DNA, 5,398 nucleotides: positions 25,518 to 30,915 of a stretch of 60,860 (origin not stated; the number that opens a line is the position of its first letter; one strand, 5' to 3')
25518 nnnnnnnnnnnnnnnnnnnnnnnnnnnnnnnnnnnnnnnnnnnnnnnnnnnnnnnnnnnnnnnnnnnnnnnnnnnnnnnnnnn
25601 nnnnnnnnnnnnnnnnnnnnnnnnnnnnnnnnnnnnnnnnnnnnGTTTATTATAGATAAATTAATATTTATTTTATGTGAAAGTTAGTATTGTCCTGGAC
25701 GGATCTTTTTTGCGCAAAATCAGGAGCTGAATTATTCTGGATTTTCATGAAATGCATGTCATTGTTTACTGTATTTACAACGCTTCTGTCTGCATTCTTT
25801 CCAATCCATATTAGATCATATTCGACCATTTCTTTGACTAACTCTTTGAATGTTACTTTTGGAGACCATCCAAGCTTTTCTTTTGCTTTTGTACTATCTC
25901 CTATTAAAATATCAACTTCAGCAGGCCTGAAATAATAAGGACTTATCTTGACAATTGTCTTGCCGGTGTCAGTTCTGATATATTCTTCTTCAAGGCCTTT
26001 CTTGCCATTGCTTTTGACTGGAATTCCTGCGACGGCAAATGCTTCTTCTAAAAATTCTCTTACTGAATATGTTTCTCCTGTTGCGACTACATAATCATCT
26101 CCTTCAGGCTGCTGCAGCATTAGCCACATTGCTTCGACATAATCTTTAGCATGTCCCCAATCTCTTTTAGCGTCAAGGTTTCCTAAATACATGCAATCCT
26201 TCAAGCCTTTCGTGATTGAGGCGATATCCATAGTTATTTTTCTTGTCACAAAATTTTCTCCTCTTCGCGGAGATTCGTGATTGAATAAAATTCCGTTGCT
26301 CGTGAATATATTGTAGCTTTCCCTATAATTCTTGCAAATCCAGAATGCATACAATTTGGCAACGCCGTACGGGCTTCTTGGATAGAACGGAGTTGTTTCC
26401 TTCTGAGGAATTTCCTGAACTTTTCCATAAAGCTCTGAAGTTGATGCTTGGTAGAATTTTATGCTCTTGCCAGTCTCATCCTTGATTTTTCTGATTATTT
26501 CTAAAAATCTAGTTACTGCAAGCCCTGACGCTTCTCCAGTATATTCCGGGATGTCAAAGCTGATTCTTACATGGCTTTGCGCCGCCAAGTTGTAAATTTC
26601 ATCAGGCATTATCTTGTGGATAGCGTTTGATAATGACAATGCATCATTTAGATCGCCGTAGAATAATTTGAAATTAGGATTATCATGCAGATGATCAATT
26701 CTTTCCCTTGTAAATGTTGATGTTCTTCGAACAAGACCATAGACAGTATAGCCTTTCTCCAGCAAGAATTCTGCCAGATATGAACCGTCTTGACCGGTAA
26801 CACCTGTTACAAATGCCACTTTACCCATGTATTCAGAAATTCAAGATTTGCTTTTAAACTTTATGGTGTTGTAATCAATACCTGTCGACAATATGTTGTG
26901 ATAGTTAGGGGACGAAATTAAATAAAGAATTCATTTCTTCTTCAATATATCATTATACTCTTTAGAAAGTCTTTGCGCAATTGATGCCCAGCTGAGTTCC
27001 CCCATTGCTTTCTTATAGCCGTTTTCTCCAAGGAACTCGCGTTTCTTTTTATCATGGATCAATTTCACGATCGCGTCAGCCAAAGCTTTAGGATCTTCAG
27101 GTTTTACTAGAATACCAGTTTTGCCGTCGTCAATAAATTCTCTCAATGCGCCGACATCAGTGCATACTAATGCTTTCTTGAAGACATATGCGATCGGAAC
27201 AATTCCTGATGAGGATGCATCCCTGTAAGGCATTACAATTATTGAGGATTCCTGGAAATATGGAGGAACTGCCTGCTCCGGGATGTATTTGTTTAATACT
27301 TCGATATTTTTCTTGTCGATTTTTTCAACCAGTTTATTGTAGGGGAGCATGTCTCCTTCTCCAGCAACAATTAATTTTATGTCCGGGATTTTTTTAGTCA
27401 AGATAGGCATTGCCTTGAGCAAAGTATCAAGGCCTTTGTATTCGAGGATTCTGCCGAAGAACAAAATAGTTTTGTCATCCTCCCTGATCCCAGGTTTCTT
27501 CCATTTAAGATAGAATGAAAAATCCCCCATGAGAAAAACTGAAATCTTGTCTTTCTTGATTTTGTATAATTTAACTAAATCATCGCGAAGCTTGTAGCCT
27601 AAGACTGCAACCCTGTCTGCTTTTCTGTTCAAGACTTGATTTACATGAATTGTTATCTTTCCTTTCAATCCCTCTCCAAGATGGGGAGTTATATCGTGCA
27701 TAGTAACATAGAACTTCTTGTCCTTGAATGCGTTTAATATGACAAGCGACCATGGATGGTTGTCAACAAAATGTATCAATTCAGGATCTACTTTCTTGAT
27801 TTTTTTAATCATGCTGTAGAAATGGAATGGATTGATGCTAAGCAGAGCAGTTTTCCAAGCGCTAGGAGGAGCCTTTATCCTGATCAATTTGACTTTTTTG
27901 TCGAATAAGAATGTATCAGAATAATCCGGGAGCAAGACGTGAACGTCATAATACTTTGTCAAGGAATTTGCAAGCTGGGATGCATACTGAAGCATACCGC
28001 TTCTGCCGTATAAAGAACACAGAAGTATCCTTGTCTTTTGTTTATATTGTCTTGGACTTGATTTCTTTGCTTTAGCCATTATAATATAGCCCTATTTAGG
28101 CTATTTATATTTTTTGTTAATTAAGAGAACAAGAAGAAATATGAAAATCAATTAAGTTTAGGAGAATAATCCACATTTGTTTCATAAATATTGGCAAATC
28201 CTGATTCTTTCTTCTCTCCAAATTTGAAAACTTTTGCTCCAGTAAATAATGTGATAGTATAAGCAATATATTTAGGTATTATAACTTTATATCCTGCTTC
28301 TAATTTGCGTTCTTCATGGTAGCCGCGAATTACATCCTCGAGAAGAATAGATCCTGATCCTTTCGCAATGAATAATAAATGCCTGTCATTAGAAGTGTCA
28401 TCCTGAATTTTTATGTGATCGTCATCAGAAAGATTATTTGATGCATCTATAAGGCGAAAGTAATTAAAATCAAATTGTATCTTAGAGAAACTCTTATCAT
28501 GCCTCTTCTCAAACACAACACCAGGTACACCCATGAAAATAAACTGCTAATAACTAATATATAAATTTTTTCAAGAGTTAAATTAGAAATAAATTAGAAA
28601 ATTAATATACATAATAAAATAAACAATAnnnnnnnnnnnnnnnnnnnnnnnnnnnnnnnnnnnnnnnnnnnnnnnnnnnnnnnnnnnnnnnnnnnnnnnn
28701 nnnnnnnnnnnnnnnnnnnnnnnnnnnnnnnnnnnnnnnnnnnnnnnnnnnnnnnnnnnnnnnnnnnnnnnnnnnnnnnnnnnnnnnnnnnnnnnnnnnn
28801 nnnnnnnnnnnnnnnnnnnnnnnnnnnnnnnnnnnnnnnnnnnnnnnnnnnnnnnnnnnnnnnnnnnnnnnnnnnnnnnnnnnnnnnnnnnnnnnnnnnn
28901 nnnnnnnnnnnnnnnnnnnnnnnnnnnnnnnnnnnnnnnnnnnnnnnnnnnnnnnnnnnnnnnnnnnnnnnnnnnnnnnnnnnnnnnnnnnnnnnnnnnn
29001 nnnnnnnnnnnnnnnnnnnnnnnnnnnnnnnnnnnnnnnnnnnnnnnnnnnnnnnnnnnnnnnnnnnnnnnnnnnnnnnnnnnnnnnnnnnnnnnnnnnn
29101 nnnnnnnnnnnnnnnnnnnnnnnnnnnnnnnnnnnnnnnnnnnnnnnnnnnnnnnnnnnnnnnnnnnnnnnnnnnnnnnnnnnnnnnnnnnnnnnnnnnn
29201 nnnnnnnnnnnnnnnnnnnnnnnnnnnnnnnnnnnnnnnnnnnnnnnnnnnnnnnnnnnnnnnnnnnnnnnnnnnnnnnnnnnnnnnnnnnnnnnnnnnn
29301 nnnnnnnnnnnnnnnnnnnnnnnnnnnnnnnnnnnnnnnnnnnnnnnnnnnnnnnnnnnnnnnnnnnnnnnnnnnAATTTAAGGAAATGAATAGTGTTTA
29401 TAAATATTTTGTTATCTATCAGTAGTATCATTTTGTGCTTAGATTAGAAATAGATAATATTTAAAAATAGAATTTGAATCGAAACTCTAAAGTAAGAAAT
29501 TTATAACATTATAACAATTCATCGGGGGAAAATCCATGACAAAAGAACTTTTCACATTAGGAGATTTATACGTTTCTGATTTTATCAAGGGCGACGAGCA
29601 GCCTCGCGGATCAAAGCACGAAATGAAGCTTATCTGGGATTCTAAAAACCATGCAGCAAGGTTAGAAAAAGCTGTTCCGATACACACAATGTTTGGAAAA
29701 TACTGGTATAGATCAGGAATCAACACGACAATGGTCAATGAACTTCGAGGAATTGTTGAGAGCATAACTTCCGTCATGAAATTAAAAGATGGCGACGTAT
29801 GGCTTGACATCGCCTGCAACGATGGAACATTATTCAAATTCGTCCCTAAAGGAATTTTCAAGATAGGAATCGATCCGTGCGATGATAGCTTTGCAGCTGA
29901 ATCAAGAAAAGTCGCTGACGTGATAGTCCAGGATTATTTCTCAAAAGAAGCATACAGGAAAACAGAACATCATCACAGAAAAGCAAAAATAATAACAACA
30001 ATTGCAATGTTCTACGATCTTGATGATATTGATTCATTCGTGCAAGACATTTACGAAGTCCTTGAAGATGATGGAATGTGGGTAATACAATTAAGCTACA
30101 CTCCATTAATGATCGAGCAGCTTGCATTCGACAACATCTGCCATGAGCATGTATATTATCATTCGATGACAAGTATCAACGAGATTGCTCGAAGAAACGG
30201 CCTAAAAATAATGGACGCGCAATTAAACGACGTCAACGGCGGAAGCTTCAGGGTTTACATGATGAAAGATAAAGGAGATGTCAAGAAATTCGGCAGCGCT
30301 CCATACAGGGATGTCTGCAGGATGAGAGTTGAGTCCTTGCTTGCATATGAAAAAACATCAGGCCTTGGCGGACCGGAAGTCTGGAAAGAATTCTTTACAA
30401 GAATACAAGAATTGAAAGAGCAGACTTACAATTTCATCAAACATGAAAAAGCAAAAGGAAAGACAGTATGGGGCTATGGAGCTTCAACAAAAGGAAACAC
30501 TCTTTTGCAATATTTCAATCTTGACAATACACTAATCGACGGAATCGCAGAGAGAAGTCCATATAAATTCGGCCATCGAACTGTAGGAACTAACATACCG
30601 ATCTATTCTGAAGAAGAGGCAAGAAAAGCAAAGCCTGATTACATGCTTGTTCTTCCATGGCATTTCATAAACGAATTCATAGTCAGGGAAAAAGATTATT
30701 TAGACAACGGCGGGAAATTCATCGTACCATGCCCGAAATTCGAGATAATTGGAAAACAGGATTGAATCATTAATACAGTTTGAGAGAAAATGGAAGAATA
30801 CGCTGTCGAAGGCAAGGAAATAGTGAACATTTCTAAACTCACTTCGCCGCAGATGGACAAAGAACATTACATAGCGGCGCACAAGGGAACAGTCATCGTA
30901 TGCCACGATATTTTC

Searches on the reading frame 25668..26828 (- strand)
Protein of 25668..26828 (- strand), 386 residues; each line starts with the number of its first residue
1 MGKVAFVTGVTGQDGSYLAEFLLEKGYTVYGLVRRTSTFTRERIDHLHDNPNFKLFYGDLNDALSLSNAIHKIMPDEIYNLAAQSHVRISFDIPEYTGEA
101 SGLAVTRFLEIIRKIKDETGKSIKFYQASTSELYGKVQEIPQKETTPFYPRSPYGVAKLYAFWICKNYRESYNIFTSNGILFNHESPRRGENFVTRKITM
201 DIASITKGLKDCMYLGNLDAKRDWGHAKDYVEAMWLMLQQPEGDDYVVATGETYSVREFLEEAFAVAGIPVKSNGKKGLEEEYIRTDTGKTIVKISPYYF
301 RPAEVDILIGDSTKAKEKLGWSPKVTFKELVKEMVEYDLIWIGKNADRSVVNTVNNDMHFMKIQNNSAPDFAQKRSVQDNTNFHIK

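Call 17: search_protein_families(library=pfam, proteins=[window:25668-26828:-], max_evalue=0.00001)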
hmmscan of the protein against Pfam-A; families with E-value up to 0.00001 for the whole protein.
window:25668-26828:- (386 aa): 3 families
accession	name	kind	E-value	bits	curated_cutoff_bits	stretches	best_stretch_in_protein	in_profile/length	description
PF16363.11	GDP_Man_Dehyd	-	6.5e-143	476.6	27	1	6-334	1-332/332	GDP-mannose 4,6 dehydratase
PF01370.27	Epimerase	-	3.2e-70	236.7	20.9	1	6-249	2-240/240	NAD dependent epimerase/dehydratase family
PF05368.20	NmrA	-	6.6e-07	29.7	27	1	5-72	5-69/298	NmrA-like family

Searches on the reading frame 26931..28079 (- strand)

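Call 17: search_protein_families(library=pfam, proteins=[window:26931-28079:-], max_evalue=0.00001)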
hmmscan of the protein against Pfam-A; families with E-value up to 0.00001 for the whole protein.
window:26931-28079:- (382 aa): 4 families
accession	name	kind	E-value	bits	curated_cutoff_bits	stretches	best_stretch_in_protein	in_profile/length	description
PF00534.26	Glycos_transf_1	-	2.2e-32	112.4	26.4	1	194-356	7-171/172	Glycosyl transferases group 1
PF13692.12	Glyco_trans_1_4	-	7e-29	101.4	27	1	203-343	2-142/142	Glycosyl transferases group 1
PF13439.12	Glyco_transf_4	-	5.1e-14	53.1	28.5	1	28-181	3-161/170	Glycosyltransferase Family 4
PF13579.12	Glyco_trans_4_4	-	9.3e-10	39.5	29.7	1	28-182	2-155/158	Glycosyl transferase 4-like domain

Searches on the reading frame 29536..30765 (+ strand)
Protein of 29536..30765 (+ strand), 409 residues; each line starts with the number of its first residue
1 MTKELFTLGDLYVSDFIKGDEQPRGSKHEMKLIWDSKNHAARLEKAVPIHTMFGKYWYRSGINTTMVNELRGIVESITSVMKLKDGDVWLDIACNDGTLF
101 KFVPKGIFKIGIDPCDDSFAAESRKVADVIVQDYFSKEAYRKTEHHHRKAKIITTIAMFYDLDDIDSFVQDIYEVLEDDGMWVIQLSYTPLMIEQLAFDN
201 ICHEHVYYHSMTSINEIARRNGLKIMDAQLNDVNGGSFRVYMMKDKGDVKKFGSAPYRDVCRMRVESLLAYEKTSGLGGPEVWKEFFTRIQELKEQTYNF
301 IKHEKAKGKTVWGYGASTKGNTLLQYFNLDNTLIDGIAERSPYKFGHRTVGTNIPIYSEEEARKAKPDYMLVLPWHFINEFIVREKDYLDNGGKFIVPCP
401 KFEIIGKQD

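Call 17: search_protein_families(library=pfam, proteins=[window:29536-30765:+], max_evalue=0.00001)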
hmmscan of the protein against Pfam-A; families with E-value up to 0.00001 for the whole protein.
window:29536-30765:+ (409 aa): 2 families
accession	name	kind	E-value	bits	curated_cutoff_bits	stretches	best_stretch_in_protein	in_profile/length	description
PF08484.17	Methyltransf_14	-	1.1e-45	155.7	23.5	1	233-400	2-160/160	C-methyltransferase C-terminal domain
PF13489.12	Methyltransf_23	-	1.5e-10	41.4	27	1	82-225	19-161/164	Methyltransferase domain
